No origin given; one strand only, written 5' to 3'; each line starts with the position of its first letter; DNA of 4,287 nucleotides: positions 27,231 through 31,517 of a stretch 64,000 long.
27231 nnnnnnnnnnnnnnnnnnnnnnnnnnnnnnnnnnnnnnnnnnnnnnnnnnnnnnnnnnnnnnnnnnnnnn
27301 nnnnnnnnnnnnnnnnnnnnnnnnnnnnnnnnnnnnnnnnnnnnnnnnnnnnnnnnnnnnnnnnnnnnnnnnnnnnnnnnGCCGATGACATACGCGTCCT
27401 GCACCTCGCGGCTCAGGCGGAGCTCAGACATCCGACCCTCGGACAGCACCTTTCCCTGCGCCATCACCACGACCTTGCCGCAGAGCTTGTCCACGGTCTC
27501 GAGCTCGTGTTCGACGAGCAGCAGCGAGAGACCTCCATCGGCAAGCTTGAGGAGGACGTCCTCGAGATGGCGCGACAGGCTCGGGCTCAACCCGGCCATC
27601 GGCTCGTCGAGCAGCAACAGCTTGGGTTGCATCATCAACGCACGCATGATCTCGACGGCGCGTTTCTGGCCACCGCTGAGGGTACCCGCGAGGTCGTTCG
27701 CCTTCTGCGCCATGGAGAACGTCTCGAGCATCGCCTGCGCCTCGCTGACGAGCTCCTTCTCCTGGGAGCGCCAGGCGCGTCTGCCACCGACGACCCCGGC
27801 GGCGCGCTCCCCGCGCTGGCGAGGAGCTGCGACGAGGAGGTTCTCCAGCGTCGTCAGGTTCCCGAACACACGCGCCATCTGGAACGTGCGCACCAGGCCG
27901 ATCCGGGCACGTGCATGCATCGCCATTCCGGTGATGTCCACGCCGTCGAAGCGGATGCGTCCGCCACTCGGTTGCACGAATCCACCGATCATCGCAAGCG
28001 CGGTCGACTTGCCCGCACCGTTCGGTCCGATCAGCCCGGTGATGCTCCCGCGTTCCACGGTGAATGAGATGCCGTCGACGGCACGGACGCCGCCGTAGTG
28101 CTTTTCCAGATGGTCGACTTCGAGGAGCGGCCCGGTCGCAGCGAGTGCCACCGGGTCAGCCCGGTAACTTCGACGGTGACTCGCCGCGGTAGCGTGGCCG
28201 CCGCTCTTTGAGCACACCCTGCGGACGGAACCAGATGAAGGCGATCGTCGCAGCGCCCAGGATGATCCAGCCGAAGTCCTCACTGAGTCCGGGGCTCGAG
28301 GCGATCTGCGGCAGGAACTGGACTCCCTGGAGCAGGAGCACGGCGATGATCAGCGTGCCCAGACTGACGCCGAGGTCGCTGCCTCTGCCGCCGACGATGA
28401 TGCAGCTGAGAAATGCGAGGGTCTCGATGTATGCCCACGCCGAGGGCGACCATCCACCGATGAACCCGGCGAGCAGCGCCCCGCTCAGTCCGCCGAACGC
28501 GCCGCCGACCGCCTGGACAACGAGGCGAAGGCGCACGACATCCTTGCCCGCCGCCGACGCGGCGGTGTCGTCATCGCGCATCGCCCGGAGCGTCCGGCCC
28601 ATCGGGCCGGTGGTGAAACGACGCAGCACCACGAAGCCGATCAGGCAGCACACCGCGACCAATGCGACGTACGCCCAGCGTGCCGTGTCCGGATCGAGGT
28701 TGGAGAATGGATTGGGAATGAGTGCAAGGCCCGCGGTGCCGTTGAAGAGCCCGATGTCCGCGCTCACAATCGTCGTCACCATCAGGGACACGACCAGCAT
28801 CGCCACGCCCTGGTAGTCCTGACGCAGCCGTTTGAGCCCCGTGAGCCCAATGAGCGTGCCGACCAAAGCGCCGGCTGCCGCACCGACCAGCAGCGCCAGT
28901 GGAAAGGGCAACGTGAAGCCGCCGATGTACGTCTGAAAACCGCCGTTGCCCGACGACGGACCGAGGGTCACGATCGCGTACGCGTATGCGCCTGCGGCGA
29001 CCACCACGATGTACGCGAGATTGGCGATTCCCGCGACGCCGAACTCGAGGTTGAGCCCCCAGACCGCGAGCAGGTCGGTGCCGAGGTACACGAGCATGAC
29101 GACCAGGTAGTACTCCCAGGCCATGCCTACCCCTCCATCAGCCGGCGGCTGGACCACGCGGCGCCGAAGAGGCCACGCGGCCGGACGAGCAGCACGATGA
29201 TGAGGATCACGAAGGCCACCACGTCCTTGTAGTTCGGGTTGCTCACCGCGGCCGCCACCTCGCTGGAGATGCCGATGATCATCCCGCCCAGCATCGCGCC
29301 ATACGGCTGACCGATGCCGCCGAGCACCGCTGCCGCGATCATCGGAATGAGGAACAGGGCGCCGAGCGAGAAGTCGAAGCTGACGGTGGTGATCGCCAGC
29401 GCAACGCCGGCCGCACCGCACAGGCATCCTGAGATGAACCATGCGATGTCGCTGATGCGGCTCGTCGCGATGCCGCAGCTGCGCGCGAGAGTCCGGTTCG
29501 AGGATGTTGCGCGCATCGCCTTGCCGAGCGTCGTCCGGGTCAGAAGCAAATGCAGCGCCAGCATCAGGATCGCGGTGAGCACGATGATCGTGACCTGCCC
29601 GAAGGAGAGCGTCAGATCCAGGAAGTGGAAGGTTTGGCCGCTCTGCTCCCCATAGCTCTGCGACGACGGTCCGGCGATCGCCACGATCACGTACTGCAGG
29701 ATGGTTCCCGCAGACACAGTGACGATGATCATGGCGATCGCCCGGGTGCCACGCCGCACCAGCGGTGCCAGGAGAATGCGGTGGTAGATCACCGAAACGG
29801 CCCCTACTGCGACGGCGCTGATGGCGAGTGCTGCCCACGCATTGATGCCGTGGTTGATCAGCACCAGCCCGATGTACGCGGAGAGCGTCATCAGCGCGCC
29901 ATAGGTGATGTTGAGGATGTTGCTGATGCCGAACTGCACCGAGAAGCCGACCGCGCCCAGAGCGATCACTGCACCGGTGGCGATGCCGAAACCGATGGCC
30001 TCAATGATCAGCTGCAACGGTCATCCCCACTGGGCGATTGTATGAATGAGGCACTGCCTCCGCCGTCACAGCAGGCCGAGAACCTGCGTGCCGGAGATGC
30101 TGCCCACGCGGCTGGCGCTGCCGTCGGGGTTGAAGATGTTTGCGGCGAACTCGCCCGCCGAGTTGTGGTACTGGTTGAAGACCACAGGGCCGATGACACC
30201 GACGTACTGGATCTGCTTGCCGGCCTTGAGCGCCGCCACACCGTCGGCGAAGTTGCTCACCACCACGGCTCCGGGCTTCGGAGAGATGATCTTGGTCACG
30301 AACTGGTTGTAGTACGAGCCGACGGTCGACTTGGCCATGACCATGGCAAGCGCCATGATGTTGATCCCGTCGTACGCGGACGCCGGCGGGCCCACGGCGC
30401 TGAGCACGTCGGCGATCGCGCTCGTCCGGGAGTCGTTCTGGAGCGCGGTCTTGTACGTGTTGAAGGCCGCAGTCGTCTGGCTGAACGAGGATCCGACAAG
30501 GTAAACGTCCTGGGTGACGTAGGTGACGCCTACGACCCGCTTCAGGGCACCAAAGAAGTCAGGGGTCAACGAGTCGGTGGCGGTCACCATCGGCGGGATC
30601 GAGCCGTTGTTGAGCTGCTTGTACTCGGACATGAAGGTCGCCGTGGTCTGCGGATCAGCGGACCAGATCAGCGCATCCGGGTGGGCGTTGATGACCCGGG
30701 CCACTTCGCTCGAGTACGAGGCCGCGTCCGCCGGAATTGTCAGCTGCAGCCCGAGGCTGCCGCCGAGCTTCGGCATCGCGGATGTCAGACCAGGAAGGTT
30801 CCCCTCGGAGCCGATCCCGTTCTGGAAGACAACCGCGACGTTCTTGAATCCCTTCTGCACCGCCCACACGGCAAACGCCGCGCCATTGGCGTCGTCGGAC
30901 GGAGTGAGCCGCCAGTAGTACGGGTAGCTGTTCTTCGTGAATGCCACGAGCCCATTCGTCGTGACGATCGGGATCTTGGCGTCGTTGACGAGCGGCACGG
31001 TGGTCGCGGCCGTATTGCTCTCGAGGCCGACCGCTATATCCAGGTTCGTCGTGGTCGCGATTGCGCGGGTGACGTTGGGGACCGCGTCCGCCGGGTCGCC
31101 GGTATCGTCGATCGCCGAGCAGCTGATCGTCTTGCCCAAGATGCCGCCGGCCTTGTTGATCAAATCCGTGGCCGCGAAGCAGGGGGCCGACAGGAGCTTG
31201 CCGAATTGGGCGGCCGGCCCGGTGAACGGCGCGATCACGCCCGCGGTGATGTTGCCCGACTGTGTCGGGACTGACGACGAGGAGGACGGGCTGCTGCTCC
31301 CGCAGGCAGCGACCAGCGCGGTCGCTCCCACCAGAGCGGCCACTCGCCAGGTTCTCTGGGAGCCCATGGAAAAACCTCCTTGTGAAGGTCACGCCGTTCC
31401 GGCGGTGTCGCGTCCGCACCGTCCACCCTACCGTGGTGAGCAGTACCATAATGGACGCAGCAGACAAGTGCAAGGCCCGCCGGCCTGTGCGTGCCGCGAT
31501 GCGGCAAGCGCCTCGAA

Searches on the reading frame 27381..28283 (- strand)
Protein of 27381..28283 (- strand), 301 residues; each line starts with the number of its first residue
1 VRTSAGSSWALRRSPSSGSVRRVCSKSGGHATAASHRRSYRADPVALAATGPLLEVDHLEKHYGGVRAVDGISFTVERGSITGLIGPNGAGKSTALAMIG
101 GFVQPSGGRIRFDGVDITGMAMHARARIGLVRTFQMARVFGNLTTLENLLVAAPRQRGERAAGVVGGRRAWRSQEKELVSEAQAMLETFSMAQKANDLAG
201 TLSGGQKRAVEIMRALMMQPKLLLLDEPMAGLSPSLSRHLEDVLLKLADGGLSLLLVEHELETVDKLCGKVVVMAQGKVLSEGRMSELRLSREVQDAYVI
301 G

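Call 64: search_protein_families(library=pfam, proteins=[window:27381-28283:-], max_evalue=0.001)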
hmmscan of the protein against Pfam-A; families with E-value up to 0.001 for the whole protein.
window:27381-28283:- (301 aa): 2 families
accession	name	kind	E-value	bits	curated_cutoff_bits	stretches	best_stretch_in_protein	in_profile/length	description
PF00005.33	ABC_tran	-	4.3e-33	115.2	25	1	70-230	2-137/137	ABC transporter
PF13304.12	AAA_21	-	9.8e-08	32.8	27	0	81-100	1-20/304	AAA domain, putative AbiEii toxin, Type IV TA system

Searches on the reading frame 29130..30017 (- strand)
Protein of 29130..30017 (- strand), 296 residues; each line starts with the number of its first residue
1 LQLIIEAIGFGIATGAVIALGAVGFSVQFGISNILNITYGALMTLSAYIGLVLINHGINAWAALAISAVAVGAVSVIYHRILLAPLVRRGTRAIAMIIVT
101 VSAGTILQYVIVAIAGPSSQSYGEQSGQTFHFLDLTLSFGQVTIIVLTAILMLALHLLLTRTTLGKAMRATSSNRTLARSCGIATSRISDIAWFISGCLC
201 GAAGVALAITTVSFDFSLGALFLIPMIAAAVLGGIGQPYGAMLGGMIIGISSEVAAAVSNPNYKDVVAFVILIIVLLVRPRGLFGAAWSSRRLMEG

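Call 64: search_protein_families(library=pfam, proteins=[window:29130-30017:-], max_evalue=0.001)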
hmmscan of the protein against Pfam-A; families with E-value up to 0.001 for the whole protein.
window:29130-30017:- (296 aa): 1 family
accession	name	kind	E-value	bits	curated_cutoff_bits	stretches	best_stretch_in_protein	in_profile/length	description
PF02653.21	BPD_transp_2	-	3.1e-41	141.7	26.8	1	10-276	4-269/269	Branched-chain amino acid transport system / permease component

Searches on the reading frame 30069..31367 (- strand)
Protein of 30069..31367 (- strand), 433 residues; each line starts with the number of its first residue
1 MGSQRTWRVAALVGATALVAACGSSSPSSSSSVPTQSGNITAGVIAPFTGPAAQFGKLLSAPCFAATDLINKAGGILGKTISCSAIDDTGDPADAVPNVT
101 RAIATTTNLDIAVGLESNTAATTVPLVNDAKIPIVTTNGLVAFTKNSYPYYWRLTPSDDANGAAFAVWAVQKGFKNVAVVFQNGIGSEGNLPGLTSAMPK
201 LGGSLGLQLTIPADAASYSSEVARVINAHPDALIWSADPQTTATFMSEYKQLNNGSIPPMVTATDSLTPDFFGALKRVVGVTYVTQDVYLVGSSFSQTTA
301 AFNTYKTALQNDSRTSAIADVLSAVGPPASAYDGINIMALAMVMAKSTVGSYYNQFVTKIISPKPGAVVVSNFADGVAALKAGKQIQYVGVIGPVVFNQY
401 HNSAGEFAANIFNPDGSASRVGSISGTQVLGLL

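Call 64: search_protein_families(library=pfam, proteins=[window:30069-31367:-], max_evalue=0.001)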
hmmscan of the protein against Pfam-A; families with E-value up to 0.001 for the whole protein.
window:30069-31367:- (433 aa): 2 families
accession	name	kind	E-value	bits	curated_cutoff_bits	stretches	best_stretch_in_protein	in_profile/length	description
PF13458.12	Peripla_BP_6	-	5.9e-31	108.8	31.7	1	40-256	2-217/343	Periplasmic binding protein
PF01094.35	ANF_receptor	-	1.1e-15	58.1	25.4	1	66-403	9-340/353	Receptor family ligand binding region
